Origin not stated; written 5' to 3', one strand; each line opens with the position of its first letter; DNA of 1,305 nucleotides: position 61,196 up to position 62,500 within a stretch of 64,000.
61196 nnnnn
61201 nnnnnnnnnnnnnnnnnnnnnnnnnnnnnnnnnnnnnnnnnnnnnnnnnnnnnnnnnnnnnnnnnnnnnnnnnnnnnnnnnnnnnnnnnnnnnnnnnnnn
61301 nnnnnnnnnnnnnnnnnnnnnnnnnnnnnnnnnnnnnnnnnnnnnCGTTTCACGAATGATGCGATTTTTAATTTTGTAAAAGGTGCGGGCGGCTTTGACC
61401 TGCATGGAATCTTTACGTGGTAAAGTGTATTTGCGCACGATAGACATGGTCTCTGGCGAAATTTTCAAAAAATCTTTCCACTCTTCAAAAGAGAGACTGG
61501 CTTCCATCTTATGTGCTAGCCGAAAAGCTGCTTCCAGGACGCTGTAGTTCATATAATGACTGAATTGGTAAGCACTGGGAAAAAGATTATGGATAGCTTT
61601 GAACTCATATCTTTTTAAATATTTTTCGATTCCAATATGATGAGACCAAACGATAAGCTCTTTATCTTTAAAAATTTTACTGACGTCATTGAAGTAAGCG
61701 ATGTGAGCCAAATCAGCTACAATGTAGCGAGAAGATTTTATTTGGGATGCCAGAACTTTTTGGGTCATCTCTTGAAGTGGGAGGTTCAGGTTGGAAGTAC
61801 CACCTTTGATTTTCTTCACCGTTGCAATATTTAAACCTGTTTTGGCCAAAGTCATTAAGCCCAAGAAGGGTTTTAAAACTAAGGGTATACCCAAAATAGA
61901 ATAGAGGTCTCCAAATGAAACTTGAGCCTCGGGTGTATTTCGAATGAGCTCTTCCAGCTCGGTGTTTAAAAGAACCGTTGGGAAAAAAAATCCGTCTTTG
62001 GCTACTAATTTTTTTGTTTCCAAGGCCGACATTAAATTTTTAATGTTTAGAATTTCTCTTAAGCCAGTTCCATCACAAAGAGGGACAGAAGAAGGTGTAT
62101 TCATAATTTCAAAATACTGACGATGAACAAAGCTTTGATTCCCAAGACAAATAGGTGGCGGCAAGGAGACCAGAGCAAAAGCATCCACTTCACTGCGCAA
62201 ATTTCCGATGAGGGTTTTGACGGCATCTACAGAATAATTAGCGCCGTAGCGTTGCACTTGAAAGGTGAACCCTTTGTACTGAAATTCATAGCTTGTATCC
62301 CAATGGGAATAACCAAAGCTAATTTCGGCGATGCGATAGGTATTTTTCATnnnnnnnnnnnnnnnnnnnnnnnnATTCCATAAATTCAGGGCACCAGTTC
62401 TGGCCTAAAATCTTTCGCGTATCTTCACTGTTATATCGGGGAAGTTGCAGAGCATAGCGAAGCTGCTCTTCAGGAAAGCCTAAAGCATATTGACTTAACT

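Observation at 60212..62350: Acyl-ACP-reductase-like domain outside cyanobacteria, fused to an unrecognised ~335 aa N-terminal domain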

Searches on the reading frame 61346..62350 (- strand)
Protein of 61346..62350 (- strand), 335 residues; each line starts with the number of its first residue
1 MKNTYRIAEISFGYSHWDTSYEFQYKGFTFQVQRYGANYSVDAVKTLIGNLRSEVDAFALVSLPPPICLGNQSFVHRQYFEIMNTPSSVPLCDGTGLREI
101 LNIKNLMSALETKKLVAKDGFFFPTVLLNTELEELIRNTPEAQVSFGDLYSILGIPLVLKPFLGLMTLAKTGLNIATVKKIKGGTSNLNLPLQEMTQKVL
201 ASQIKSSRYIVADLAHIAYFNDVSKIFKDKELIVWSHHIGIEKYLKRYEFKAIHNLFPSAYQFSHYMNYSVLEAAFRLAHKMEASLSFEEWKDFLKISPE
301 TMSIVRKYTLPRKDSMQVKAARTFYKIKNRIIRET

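Call 23: predict_structure(alignment_id=A1)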
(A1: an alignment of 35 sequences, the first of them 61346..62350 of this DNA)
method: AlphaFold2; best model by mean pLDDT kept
length: 335 residues; sequences in the alignment: 35
mean_pLDDT: 87.8   pTM: 0.88
mean pLDDT of the five models: 87.8, 87.7, 86.7, 85.7, 84.6
residues with pLDDT >= 90: 194; 70-90: 115; 50-70: 18; < 50: 8
segments of 3 or more residues with pLDDT < 50: 184-189
pLDDT, mean of each block of 10 residues (from residue 1): 92 87 96 93 95 96 87 87 92 94 97 96 91 94 91 83 84 70 48 74 93 85 78 95 90 95 95 96 88 93 92 83 80 62
secondary structure, 60 per line:
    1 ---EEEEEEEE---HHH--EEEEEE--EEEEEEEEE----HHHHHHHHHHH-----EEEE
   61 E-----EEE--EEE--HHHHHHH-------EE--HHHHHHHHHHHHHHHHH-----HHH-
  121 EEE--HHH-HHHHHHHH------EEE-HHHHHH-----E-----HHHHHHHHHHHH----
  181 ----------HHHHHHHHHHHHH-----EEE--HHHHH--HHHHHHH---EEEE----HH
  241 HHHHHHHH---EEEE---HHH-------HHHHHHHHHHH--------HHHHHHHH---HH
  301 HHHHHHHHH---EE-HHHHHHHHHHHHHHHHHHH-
elements in order: E4-11 E20-25 E28-36 H41-51 E57-61 E67-69 E72-74 H77-83 H95-111 E121-123 H130-137 E144-146 H148-153 H165-176 H191-203 E209-211 H214-218 H221-227 E231-234 H239-248 E252-255 H269-279 H288-295 H299-309 H316-334

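Call 25: search_protein_representatives(alignment_id=A1)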
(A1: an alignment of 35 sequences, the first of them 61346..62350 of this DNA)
Query: 35 sequences, 335 profile positions. Proteins with E-value up to 0.001 (for the whole library): 247; up to 1e-10: 71; up to 1e-30: 13. The best 150 are listed.
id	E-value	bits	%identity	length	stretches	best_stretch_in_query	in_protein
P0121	6.2e-126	436.2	-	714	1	1-334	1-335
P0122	4.8e-109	380.7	-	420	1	1-334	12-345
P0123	1.5e-99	349.5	-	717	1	3-332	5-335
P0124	1.8e-81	290.1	-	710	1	1-334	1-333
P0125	1.4e-69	251.0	-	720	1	1-334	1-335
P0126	2.0e-66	240.6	-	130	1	3-130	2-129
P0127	2.0e-66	240.6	-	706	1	1-328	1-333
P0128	5.5e-62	226.0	-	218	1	1-196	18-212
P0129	5.3e-46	173.5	-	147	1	1-143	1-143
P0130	1.1e-42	162.5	-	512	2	66-215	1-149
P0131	3.1e-40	154.5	-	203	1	216-335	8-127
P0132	1.0e-37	146.2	-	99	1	67-163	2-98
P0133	8.7e-35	136.6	-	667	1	6-284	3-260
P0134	5.3e-23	97.9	-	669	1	7-308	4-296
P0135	1.5e-22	96.4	-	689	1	7-290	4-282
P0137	4.4e-21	91.6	-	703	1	6-291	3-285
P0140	8.9e-20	87.3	-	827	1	6-277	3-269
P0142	4.6e-19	84.9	-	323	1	7-277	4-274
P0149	5.0e-18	81.5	-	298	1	7-265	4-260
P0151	6.8e-17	77.8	-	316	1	6-255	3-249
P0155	1.3e-15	73.6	-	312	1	25-287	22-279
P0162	1.9e-14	69.7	-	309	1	6-296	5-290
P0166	1.0e-13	67.4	-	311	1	6-295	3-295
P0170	7.3e-13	64.6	-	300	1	9-290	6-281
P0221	1.1e-08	50.8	-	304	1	6-294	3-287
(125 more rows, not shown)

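Call 26: search_protein_families(library=pfam, proteins=[P0133, P0134, P0140, P0142, P0149, P0151, P0155, P0162, P0166, P0170], max_evalue=0.01)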
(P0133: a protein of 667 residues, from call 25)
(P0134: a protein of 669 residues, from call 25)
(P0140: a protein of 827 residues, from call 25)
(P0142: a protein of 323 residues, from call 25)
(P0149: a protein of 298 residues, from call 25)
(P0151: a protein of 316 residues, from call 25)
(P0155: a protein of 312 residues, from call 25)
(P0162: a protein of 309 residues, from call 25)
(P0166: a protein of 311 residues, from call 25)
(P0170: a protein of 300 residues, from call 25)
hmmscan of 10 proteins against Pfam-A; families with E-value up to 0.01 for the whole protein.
P0133 (667 aa): 2 families
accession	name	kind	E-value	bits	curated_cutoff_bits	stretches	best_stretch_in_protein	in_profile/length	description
PF01118.30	Semialdhyde_dh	-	0.0017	19.2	26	1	458-554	3-101/121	Semialdehyde dehydrogenase, NAD binding domain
PF00106.31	adh_short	-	0.005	16.8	26.6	0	456-508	2-54/195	short chain dehydrogenase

P0134 (669 aa): 6 families
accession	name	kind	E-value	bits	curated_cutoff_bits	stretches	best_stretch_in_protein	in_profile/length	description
PF01488.26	Shikimate_DH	-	9.4e-08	32.7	24.3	1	458-569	8-123/138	Shikimate / quinate 5-dehydrogenase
PF01262.27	AlaDh_PNT_C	-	0.00025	21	23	1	451-558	17-129/214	Alanine dehydrogenase/PNT, C-terminal domain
PF01118.30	Semialdhyde_dh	-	0.00026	21.8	26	1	465-573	2-105/121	Semialdehyde dehydrogenase, NAD binding domain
PF03435.24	Sacchrp_dh_NADP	-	0.005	17.6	25.1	0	465-525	1-62/129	Saccharopine dehydrogenase NADP binding domain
PF00106.31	adh_short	-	0.0095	15.9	26.6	0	464-517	2-55/195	short chain dehydrogenase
PF02670.22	DXP_reductoisom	-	0.0099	17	21.7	0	465-524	1-59/129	1-deoxy-D-xylulose 5-phosphate reductoisomerase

P0140 (827 aa): 0 families

P0142 (323 aa): 0 families

P0149 (298 aa): 0 families

P0151 (316 aa): 0 families

P0155 (312 aa): 0 families

P0162 (309 aa): 0 families

P0166 (311 aa): 0 families

P0170 (300 aa): 0 families

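Call 27: fold_search(model_id=the predicted structure, library=pdb)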
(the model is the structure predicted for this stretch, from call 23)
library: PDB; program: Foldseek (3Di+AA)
matches with E <= 10: 1496; with E <= 0.001: 3
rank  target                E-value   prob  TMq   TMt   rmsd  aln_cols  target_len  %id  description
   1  6jzq_A                1.1e-04  1.00  0.38  0.37  12.0       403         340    8  The crystal structure of acyl-acyl carrier protein (acyl-ACP) reductase (AAR) (released 2020-04-01)
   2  6jzy_A                3.0e-04  1.00  0.37  0.37  10.5       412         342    8  Crystal structure of AAR with NADPH and stearyl in complex with ADO binding a long chain carbohydrate (released 2020-04-01)
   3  9e4u_A                7.2e-04  0.99  0.40  0.33  10.9       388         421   11  TAD from Carmabin Biosynthetic Pathway in complex with NADH - Crystal Form 1 (released 2025-02-26)
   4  6jzq_D                1.8e-03  0.97  0.38  0.38  11.8       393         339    8  The crystal structure of acyl-acyl carrier protein (acyl-ACP) reductase (AAR) (released 2020-04-01)
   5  4am8_A                1.9e-03  0.92  0.31  0.31  13.7       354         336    8  Crystal structure of the R54G mutant of putrescine transcarbamylase from Enterococcus faecalis bound to a curing guani (released 2013-03-27)
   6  9kpr_A                2.0e-03  0.87  0.28  0.31  13.3       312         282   10  Crystal structure of a allulose transcriptional regulator from Agrobacterium fabrum (released 2025-11-26)
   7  7f79_E                2.1e-03  0.54  0.24  0.20  13.9       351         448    9  Crystal structure of glutamate dehydrogenase 3 from Candida albicans in complex with alpha-ketoglutarate and NADPH (released 2021-07-21)
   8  6jzu_A                2.5e-03  0.98  0.40  0.40  10.1       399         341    9  The crystal structure of acyl-acyl carrier protein (acyl-ACP) reductase (AAR) in complex with aldehyde deformylating o (released 2020-04-01)
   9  6jzz_A                3.2e-03  0.95  0.36  0.35   9.8       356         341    8  The crystal structure of AAR-C294S in complex with ADO. (released 2020-04-01)
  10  4zk6_A                3.2e-03  0.28  0.18  0.19  16.4       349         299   12  Crystallographic Capture of Quinolinate Synthase (NadA) from Pyrococcus horikoshii in its Substrates and Product-Bound (released 2016-06-29)
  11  4zk6_B                4.0e-03  0.25  0.17  0.19  16.4       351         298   12  Crystallographic Capture of Quinolinate Synthase (NadA) from Pyrococcus horikoshii in its Substrates and Product-Bound (released 2016-06-29)
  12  6ora_B                4.3e-03  0.35  0.20  0.21  16.2       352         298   12  An Unexpected Intermediate in the Reaction Catalyzed by Quinolinate Synthase (released 2019-08-21)
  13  6jzq_C                5.8e-03  0.92  0.38  0.37  10.3       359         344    8  The crystal structure of acyl-acyl carrier protein (acyl-ACP) reductase (AAR) (released 2020-04-01)
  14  4a8p_E                5.8e-03  0.77  0.29  0.29  13.8       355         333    8  Crystal structure of putrescine transcarbamylase from Enterococcus faecalis with N5-(phosphonoacetyl)-L-ornithine (released 2012-02-15)
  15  8z0g                  6.5e-03  0.75  0.30  0.20  12.8       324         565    9  Crystal structure of NeIle complexed with isoleucine (released 2024-12-25)
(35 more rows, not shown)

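Call 32: find_encoding_contigs(protein=P0149, flank=6000, max_places=4)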
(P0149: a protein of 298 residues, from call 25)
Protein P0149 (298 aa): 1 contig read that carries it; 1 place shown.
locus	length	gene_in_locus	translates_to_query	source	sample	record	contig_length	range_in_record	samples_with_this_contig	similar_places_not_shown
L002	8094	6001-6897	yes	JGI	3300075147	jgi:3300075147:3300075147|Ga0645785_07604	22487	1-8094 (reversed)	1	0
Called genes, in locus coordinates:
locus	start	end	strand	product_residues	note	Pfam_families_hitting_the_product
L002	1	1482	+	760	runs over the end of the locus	PF00311:PEPcase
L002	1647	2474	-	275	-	PF08645:PNK3P (weak)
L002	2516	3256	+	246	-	-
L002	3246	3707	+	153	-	PF00383:dCMP_cyt_deam_1, PF14437:MafB19-deam, PF14439:Bd3614-deam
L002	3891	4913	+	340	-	PF00781:DAGK_cat, PF19279:YegS_C (weak)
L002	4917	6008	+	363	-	PF01073:3Beta_HSD, PF01370:Epimerase, PF02719:Polysacc_synt_2, PF04321:RmlD_sub_bind (weak), PF07993:NAD_binding_4, PF16363:GDP_Man_Dehyd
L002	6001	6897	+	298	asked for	-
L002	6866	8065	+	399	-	PF01488:Shikimate_DH (weak)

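Call 33: find_encoding_contigs(protein=P0166, flank=6000, max_places=4)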
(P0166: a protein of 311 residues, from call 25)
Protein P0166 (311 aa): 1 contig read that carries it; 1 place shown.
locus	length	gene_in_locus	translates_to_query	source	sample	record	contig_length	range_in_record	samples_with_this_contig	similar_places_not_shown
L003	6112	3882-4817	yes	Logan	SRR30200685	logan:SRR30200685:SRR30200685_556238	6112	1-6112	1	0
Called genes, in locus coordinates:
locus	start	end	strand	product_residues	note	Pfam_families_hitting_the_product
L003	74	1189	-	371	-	PF01435:Peptidase_M48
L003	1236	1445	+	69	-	-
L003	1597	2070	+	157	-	PF00188:CAP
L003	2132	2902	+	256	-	PF03309:Pan_kinase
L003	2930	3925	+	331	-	PF00478:IMPDH (weak), PF01207:Dus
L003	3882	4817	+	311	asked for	-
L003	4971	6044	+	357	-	PF01488:Shikimate_DH, PF00106:adh_short (faint), PF01118:Semialdhyde_dh (weak), PF03435:Sacchrp_dh_NADP (weak), PF13460:NAD_binding_10 (weak)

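Call 40: search_solved_structures(query=A1, max_evalue=10, show_alignments=2)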
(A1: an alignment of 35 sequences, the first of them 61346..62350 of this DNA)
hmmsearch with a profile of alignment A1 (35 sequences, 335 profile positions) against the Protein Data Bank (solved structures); distinct sequences matched with E-value up to 10: 0.

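Call 41: search_protein_families(library=ncbifam, proteins=[P0149, P0166, P0142, P0155, L002:6866-8065:+, L003:4971-6044:+, L002:4917-6008:+, L002:3891-4913:+], max_evalue=0.01)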
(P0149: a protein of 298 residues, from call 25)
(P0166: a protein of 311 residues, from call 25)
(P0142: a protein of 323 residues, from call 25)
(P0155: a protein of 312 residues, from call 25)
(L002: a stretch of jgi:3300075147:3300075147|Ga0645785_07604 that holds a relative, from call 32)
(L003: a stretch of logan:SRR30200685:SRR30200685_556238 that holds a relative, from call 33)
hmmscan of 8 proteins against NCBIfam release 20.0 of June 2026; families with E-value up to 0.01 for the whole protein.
P0149 (298 aa): 0 families

P0166 (311 aa): 0 families

P0142 (323 aa): 0 families

P0155 (312 aa): 0 families

L002:6866-8065:+ (399 aa): 7 families
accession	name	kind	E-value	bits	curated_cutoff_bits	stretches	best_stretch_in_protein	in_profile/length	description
NF053554.1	prodigi_MAP_PigE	equivalog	6.4e-47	160.4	850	1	22-388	2-362/837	prodigiosin MAP biosynthesis aminotransferase PigE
TIGR04058.1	AcACP_reductase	equivalog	4.5e-14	52.5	449.7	1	76-360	51-335/339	long-chain acyl-[acyl-carrier-protein] reductase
NF000744.0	PRK00045.1-3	equivalog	1.1e-06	27.8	429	1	164-282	170-295/447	glutamyl-tRNA reductase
TIGR01035.1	hemA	equivalog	3.5e-05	22.9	209.55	1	180-282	182-285/416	glutamyl-tRNA reductase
NF005681.0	PRK07478.1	subfamily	0.00058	19.3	267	1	180-255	8-82/254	SDR family oxidoreductase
NF001314.0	PRK00258.2-2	equivalog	0.0027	16.8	248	1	171-251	118-200/290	shikimate dehydrogenase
TIGR03944.1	dehyd_SbnB_fam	equivalog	0.0033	16.5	326.9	1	148-274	107-229/327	2,3-diaminopropionate biosynthesis protein SbnB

L003:4971-6044:+ (357 aa): 90 families (the best 25 are shown)
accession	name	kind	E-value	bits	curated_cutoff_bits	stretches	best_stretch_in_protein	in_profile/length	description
NF053554.1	prodigi_MAP_PigE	equivalog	1.5e-69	235.2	850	1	3-352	1-355/837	prodigiosin MAP biosynthesis aminotransferase PigE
TIGR04058.1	AcACP_reductase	equivalog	5.6e-36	124.5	449.7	1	15-331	15-335/339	long-chain acyl-[acyl-carrier-protein] reductase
NF000744.0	PRK00045.1-3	equivalog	1.9e-12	46.8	429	1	79-256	112-298/447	glutamyl-tRNA reductase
TIGR01035.1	hemA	equivalog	2e-09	36.9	209.55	1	151-255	180-287/416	glutamyl-tRNA reductase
TIGR03944.1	dehyd_SbnB_fam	equivalog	3.8e-08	32.7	326.9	1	149-265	130-246/327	2,3-diaminopropionate biosynthesis protein SbnB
NF006379.0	PRK08618.1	equivalog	9.2e-08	31.8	417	1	152-245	127-222/326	ornithine cyclodeaminase family protein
TIGR02992.1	ectoine_eutC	equivalog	1.7e-07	30.6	471.65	1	129-242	109-221/326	ectoine utilization protein EutC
NF006141.0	PRK08291.1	equivalog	1.7e-07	30.5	408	1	130-242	113-224/330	cyclodeaminase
NF005495.0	PRK07109.1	subfamily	5.9e-07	29.1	264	1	153-210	10-67/334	SDR family oxidoreductase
NF005672.0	PRK07454.1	equivalog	6.8e-07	28.7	234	1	152-210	7-65/241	SDR family oxidoreductase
NF006565.0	PRK09072.1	equivalog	1.4e-06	28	238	1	152-209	6-67/265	SDR family oxidoreductase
NF038213.1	SDR_TniO_fam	equivalog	1.7e-06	27.6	300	1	153-210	3-61/249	SDR family oxidoreductase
NF006409.0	PRK08655.1-3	equivalog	2e-06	27.6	310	1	153-245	2-91/290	prephenate dehydrogenase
NF004521.0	PRK05866.1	equivalog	4e-06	26.2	368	1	146-208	35-97/294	SDR family oxidoreductase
NF004779.0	PRK06125.1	subfamily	7.7e-06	25.6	261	1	151-230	7-86/259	short-chain dehydrogenase/reductase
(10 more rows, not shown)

L002:4917-6008:+ (363 aa): 29 families (the best 25 are shown)
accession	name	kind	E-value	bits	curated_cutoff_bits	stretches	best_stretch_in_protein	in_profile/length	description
NF005539.0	PRK07201.1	equivalog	7.8e-55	186.8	549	1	1-267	1-260/657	SDR family oxidoreductase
TIGR01746.1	Thioester-redct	subfamily_domain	2.8e-30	105.8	213.35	1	2-280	1-287/371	thioester reductase domain-containing protein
TIGR03466.1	HpnA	hypoth_equivalog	2.4e-17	62.8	367.65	1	1-180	1-172/327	hopanoid-associated sugar epimerase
NF047350.1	aureusi_NRPS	equivalog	3.9e-14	50.5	2500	1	2-162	2029-2199/2373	aureusimine non-ribosomal peptide synthetase AusA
TIGR03443.1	alpha_am_amid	equivalog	5.4e-14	50.5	1030.1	1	2-281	974-1271/1390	L-aminoadipate-semialdehyde dehydrogenase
NF038078.1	NRPS_MxcG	equivalog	6.5e-13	46.9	2300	1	2-191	1084-1287/1442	myxochelin non-ribosomal peptide synthetase MxcG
TIGR01179.1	galE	equivalog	2.4e-12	46.4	262.3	1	2-173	1-171/332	UDP-glucose 4-epimerase GalE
TIGR04180.1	EDH_00030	hypoth_equivalog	2.7e-12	46.4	475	1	3-124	1-123/297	NAD-dependent 4,6-dehydratase LegB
TIGR01181.1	dTDP_gluc_dehyt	equivalog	6.1e-12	45.3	365.1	1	2-162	1-164/321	dTDP-glucose 4,6-dehydratase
NF042422.1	oxyalk_red_OleD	equivalog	1.1e-11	44.7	580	1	1-180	1-170/329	2-alkyl-3-oxoalkanoate reductase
NF042423.1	oxyalk_red_Shew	equivalog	2.4e-11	43.3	580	1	2-180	10-176/331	2-alkyl-3-oxoalkanoate reductase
NF041592.1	carboxyl_red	equivalog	7.6e-09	33.8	1300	1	47-203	832-995/1160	carboxylic acid reductase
NF050030.1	thlkprotThyD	equivalog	8.3e-09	35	400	1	1-180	1-177/305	thylakoid membrane protein ThyD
NF052578.1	StrlDmthSdmBMthl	equivalog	5.4e-08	32.9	600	1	1-180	1-171/328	sterol demethylase protein SdmB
NF007490.0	PRK10084.1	subfamily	3.6e-07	29.5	649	1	1-143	1-156/361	dTDP-glucose 4,6-dehydratase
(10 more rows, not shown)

L002:3891-4913:+ (340 aa): 13 families
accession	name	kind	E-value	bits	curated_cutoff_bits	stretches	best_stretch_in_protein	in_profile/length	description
NF009605.0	PRK13059.1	equivalog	2e-26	92.6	313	1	62-320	47-289/295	putative lipid kinase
TIGR00147.1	TIGR00147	subfamily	2.1e-26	92.6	118.65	1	59-320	45-292/296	YegS/Rv2252/BmrU family lipid kinase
NF009604.0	PRK13057.1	equivalog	2.6e-26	92.3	274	1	37-321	26-293/302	lipid kinase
NF002033.0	PRK00861.1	subfamily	1.7e-25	89.3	293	1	47-169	42-164/328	putative lipid kinase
NF009603.0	PRK13055.1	subfamily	4.1e-21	75.3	342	1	71-327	59-304/335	diacylglycerol kinase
NF009874.0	PRK13337.1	equivalog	1.1e-19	70.5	385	1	62-302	49-274/305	diacylglycerol kinase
NF008882.0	PRK11914.1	equivalog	7.3e-19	68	302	1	56-320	49-300/306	diacylglycerol kinase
NF009602.0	PRK13054.1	equivalog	1.1e-18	67.4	284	1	62-320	47-290/301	lipid kinase YegS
NF009025.0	PRK12361.1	equivalog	1.9e-17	62.7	505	1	58-321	283-538/546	hypothetical protein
TIGR03702.1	lip_kinase_YegS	equivalog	1.4e-15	57.1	387.45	1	65-320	46-286/295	lipid kinase YegS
NF040993.1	MamU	equivalog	1.3e-14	54.3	400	1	69-319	57-291/296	lipid kinase MamU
NF010679.0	PRK14077.1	equivalog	0.0012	18.3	343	1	59-106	52-99/287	NAD(+) kinase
NF002521.0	PRK01911.1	equivalog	0.002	17.6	309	1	63-124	56-115/292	NAD kinase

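Call 47: find_homologous_proteins(query=P0221, max_evalue=0.00001)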
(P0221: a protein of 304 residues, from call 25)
Query P0221 (304 aa): 7998 proteins with E <= 0.00001 among 8000 candidates; the best 120 are listed.
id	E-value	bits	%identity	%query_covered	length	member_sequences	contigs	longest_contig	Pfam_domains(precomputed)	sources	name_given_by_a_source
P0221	2.1e-196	669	100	100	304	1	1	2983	-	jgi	-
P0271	1.1e-187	641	95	100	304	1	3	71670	-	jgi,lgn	jgi:hypothetical protein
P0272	1.5e-170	584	87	100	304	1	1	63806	-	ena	-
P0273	3.9e-167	573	85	100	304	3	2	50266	-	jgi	-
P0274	1.0e-162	559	84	99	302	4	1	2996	-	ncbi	ncbi:MAG: quinate 5-dehydrogenase [Candidatus Eremiobacterota bacterium]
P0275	9.5e-161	552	85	99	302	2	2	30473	-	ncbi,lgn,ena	-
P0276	7.9e-152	523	78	99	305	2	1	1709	-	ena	-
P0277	1.7e-141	489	73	99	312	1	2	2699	-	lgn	-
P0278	2.7e-141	488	72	99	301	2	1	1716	-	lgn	-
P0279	8.7e-141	487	72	98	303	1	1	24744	-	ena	-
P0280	2.2e-137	475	71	99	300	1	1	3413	-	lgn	-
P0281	3.2e-124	432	66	99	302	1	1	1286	-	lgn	-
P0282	3.8e-124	432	65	98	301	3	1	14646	-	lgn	-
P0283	1.5e-123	430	63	99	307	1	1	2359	-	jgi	-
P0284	6.1e-123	428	63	99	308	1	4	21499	-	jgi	jgi:hypothetical protein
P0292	9.5e-120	418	64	98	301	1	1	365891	-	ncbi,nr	ncbi:MAG: quinate 5-dehydrogenase [Candidatus Eremiobacteraeota bacterium]|nr:quinate 5-dehydrogenas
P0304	4.7e-117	409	61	99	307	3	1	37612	-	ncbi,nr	ncbi:MAG: quinate 5-dehydrogenase [Actinobacteria bacterium]|nr:quinate 5-dehydrogenase [Actinomycet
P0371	1.6e-114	400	59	99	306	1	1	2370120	-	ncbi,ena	-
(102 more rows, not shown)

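Call 48: find_encoding_contigs(protein=P0371, flank=7000, max_places=2)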
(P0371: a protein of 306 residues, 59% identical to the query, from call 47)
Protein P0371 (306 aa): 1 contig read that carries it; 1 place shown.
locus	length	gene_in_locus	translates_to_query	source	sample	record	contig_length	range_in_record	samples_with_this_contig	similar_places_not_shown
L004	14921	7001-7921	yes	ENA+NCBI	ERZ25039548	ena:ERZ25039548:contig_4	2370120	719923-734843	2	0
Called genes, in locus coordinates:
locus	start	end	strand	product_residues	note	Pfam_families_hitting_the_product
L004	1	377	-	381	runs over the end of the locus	PF14870:PSII_BNR, PF02012:BNR (faint), PF15902:Sortilin-Vps10 (faint)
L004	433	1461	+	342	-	PF01207:Dus, PF01180:DHO_dh (faint)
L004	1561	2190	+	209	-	-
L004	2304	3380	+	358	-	PF13421:Band_7_1, PF01145:Band_7, PF17032:Zn_ribbon_15 (faint), PF12773:DZR, PF13240:Zn_Ribbon_1, PF24463:DUF7577 (faint), PF13240:Zn_Ribbon_1 (weak), PF13248:Zn_ribbon_3 (weak)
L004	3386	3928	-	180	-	-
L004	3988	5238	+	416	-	PF00202:Aminotran_3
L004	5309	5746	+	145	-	PF10604:Polyketide_cyc2, PF03364:Polyketide_cyc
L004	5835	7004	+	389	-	PF02882:THF_DHG_CYH_C (faint), PF01488:Shikimate_DH, PF13460:NAD_binding_10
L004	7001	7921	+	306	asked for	-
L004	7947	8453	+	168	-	PF03449:GreA_GreB_N, PF01272:GreA_GreB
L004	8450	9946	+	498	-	PF01336:tRNA_anti-codon, PF00152:tRNA-synt_2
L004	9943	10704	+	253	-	PF01416:PseudoU_synth_1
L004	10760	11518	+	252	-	PF02163:Peptidase_M50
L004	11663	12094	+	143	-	PF00572:Ribosomal_L13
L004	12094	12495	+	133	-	PF00380:Ribosomal_S9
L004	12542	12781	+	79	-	-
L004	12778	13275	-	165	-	-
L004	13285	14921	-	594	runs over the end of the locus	PF01590:GAF, PF13185:GAF_2, PF13492:GAF_3 (weak), PF00989:PAS (weak), PF00211:Guanylate_cyc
